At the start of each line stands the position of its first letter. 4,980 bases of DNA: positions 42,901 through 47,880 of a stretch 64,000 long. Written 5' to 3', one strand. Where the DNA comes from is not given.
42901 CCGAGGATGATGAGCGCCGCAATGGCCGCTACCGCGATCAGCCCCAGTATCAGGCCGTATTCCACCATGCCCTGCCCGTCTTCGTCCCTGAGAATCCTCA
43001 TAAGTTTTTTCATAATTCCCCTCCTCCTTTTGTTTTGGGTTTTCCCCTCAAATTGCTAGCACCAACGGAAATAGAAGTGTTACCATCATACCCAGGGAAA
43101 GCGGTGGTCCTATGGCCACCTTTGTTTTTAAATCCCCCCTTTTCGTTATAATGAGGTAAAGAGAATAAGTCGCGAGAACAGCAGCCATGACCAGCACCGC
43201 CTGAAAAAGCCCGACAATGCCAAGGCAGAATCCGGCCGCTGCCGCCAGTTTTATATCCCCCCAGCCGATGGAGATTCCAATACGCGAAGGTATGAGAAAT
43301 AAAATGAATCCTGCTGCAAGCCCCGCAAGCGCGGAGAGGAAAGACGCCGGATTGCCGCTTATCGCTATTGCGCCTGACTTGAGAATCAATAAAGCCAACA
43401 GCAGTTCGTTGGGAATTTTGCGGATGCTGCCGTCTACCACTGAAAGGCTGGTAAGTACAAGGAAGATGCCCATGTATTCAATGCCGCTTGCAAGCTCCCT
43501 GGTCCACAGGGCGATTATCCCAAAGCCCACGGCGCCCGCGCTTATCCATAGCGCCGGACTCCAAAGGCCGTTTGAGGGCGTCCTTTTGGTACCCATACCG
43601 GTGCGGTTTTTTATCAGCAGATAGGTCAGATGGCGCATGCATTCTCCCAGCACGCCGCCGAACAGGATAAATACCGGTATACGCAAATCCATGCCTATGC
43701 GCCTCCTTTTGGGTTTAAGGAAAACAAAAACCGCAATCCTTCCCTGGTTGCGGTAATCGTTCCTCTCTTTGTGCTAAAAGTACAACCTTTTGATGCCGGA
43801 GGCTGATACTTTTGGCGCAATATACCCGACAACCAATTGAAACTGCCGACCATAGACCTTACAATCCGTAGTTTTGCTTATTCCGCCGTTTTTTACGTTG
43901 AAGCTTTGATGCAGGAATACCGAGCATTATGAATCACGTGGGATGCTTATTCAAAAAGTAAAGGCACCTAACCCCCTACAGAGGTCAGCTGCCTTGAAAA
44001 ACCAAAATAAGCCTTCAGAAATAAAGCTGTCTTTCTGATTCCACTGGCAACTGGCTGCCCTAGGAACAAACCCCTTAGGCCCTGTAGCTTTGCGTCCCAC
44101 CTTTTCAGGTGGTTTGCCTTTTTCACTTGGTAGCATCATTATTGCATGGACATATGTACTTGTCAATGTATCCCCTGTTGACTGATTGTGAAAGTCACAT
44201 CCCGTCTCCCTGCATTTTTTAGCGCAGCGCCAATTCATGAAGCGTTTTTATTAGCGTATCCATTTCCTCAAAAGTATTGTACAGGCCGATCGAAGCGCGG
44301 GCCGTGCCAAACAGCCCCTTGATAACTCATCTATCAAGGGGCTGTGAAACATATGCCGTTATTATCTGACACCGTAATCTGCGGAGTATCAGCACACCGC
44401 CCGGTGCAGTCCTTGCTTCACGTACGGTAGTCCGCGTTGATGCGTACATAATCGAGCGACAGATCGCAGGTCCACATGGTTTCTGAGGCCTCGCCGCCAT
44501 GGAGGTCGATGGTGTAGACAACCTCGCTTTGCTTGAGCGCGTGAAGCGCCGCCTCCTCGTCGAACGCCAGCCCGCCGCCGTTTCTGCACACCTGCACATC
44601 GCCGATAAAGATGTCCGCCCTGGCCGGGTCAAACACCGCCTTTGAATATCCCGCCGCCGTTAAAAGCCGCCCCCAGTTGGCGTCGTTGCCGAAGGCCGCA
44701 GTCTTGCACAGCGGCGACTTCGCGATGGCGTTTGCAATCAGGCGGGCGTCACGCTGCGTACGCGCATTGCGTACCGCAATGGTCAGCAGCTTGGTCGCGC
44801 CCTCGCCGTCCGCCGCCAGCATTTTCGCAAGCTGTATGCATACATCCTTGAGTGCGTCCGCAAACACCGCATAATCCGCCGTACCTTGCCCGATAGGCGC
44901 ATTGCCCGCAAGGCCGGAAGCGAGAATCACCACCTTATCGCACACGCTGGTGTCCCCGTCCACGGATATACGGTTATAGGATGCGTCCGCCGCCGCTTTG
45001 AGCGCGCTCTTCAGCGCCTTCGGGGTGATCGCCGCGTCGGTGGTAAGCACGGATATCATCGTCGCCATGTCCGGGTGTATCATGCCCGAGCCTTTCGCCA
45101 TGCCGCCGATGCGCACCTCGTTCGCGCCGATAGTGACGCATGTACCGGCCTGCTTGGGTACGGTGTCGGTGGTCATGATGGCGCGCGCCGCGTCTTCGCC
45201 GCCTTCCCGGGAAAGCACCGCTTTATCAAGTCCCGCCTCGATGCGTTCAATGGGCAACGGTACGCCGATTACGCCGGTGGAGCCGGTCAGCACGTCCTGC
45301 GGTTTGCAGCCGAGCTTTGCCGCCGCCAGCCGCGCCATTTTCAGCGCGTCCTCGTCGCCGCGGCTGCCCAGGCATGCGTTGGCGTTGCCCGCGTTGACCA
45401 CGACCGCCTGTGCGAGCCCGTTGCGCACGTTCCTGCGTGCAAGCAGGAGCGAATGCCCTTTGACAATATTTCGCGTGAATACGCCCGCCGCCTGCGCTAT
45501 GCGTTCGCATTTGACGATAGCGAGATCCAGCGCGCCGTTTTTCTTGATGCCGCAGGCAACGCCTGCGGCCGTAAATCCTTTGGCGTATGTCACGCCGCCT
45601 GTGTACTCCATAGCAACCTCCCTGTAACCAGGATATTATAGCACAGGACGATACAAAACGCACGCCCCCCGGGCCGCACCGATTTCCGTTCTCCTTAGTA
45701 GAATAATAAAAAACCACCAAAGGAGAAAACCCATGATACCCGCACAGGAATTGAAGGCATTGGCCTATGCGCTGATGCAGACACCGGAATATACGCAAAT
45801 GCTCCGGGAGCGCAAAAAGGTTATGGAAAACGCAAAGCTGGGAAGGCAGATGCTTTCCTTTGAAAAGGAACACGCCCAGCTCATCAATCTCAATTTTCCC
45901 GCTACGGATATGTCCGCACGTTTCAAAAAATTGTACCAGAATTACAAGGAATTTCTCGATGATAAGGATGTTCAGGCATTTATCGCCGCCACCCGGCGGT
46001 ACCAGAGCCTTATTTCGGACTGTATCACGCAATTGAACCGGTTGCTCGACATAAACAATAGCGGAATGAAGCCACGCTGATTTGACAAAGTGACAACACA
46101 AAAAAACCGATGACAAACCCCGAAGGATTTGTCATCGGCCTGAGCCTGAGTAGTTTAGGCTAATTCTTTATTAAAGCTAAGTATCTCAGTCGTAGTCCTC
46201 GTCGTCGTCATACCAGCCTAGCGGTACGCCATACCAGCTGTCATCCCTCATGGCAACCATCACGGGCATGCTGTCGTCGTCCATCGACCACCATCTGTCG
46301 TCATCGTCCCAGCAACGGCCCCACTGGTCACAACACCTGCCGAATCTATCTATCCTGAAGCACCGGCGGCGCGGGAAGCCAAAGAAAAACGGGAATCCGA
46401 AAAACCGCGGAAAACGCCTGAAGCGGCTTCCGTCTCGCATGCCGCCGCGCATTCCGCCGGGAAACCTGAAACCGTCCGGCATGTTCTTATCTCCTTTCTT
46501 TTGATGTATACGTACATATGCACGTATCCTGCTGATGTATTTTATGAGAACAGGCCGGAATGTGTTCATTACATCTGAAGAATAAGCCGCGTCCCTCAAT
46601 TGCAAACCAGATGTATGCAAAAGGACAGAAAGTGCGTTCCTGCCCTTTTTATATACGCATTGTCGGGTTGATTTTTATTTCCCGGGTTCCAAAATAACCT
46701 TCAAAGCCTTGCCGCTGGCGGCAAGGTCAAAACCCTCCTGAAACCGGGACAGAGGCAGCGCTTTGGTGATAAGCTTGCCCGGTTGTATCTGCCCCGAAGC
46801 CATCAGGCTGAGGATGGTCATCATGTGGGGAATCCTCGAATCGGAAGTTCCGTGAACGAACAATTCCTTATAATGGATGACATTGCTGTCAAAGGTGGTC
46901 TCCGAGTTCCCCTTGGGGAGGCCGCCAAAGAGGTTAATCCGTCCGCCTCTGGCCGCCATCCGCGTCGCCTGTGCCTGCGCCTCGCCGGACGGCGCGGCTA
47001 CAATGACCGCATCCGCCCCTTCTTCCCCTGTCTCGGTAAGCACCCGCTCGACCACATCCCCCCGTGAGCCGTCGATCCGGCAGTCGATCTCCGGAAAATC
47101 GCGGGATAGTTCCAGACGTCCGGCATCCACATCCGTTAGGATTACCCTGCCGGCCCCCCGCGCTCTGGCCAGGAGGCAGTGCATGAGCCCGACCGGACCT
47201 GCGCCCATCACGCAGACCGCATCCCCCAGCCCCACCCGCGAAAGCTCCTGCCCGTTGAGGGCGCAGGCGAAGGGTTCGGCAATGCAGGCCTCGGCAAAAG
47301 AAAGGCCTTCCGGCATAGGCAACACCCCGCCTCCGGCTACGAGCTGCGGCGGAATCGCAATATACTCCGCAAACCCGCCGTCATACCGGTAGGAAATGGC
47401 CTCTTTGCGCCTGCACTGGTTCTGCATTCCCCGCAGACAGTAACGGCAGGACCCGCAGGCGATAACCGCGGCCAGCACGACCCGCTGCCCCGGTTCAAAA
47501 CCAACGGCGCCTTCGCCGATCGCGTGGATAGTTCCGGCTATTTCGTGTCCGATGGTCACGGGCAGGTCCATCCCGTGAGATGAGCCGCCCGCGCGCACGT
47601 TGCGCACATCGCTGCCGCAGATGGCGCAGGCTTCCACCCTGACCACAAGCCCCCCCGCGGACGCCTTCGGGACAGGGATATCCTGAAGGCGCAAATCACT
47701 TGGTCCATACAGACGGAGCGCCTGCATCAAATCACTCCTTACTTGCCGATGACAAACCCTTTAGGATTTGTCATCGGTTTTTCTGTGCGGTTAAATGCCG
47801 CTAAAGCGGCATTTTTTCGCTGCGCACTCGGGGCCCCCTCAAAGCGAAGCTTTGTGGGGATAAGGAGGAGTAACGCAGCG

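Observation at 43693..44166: c-di-GMP-I (GEMM) riboswitch with its own promoter in the leader of a Gram-positive Tad/Flp pilus operon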

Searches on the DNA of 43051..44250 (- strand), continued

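Call 62: search_rna_families(sources=[L016, L017, L018, L019], threshold=gathering, show_alignments=0)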
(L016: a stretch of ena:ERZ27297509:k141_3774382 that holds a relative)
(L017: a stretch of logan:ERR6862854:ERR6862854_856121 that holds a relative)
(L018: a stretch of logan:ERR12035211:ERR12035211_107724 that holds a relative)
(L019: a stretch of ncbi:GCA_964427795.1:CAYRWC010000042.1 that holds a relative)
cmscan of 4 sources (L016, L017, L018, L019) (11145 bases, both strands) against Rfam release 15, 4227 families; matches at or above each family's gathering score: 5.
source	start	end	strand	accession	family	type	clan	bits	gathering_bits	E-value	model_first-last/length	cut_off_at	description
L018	1258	1343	+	RF01051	c-di-GMP-I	Cis-reg; riboswitch;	CL00126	80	35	7e-15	1-87/87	no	c-di-GMP-I riboswitch aptamer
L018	1040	1124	+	RF01051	c-di-GMP-I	Cis-reg; riboswitch;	CL00126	75.4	35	9.3e-14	1-87/87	no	c-di-GMP-I riboswitch aptamer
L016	1302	1387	+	RF01051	c-di-GMP-I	Cis-reg; riboswitch;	CL00126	75.3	35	1e-13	1-87/87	no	c-di-GMP-I riboswitch aptamer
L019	1188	1276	+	RF01051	c-di-GMP-I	Cis-reg; riboswitch;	CL00126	73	35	3.7e-13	1-87/87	no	c-di-GMP-I riboswitch aptamer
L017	1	75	+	RF01051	c-di-GMP-I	Cis-reg; riboswitch;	CL00126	65.1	35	3.1e-11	12-87/87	5'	c-di-GMP-I riboswitch aptamer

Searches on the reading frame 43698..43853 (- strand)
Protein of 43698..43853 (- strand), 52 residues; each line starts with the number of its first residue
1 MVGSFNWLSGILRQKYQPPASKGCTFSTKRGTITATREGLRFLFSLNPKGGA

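Call 7: search_protein_families(library=pfam, proteins=[window:43698-43853:-], max_evalue=0.01)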
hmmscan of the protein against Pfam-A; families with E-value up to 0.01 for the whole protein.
window:43698-43853:- (52 aa): 0 families

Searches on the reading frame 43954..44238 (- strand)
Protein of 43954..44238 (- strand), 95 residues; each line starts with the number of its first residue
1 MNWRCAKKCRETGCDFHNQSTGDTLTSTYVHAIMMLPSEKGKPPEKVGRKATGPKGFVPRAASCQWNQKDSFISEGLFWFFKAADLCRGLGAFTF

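Call 7: search_protein_families(library=pfam, proteins=[window:43954-44238:-], max_evalue=0.01)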
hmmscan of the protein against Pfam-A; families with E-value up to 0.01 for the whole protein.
window:43954-44238:- (95 aa): 0 families

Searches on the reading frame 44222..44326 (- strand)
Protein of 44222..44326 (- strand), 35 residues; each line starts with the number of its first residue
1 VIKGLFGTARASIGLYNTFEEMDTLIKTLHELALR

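Call 64: search_protein_families(library=pfam, proteins=[window:44222-44326:-], max_evalue=10)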
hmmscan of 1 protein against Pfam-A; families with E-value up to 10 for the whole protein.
seq(35 aa): 1 family
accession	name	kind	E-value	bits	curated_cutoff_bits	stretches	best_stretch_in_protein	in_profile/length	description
PF00266.25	Aminotran_5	-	0.076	12.4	21.5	1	4-25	350-371/371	Aminotransferase class-V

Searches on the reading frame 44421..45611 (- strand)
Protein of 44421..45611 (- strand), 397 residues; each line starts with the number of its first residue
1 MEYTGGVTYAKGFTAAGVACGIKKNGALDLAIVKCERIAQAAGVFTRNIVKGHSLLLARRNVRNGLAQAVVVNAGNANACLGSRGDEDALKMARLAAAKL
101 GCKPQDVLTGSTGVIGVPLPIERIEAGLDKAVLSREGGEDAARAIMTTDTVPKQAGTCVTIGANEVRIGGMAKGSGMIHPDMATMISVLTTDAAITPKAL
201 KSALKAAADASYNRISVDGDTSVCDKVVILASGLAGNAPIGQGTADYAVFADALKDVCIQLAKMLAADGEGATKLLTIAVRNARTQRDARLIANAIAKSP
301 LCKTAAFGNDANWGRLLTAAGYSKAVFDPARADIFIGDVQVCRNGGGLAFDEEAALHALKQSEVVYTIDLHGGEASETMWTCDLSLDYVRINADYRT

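Call 7: search_protein_families(library=pfam, proteins=[window:44421-45611:-], max_evalue=0.01)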
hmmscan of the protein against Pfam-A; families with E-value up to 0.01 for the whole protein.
window:44421-45611:- (397 aa): 1 family
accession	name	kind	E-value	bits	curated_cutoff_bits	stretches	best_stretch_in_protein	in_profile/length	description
PF01960.23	ArgJ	-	3.2e-144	480.8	32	1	15-397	2-377/377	ArgJ family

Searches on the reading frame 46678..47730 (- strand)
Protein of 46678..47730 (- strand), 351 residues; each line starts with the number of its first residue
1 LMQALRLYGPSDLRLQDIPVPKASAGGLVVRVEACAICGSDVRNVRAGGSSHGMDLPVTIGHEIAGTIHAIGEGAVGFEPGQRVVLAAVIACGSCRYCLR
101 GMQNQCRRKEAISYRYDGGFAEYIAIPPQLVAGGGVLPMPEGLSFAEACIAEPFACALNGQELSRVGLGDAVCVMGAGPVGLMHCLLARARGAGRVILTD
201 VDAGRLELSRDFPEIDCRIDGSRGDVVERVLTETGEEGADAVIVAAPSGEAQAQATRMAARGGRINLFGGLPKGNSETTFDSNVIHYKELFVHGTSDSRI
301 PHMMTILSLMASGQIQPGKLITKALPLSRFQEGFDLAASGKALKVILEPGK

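Call 7: search_protein_families(library=pfam, proteins=[window:46678-47730:-], max_evalue=0.01)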
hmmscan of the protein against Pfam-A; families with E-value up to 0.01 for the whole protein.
window:46678-47730:- (351 aa): 4 families
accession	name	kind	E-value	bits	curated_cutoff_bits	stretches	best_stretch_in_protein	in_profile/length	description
PF08240.17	ADH_N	-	3.2e-25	88.8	23.5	1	26-131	3-99/104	Alcohol dehydrogenase GroES-like domain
PF00107.32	ADH_zinc_N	-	2.2e-18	66.9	31.8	1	179-296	1-113/129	Zinc-binding dehydrogenase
PF16912.11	Glu_dehyd_C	-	4.8e-05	23.4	34.9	1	171-347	33-209/211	Glucose dehydrogenase C-terminus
PF13602.12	ADH_zinc_N_2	-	0.00031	22.1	27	1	218-342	6-128/134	Zinc-binding dehydrogenase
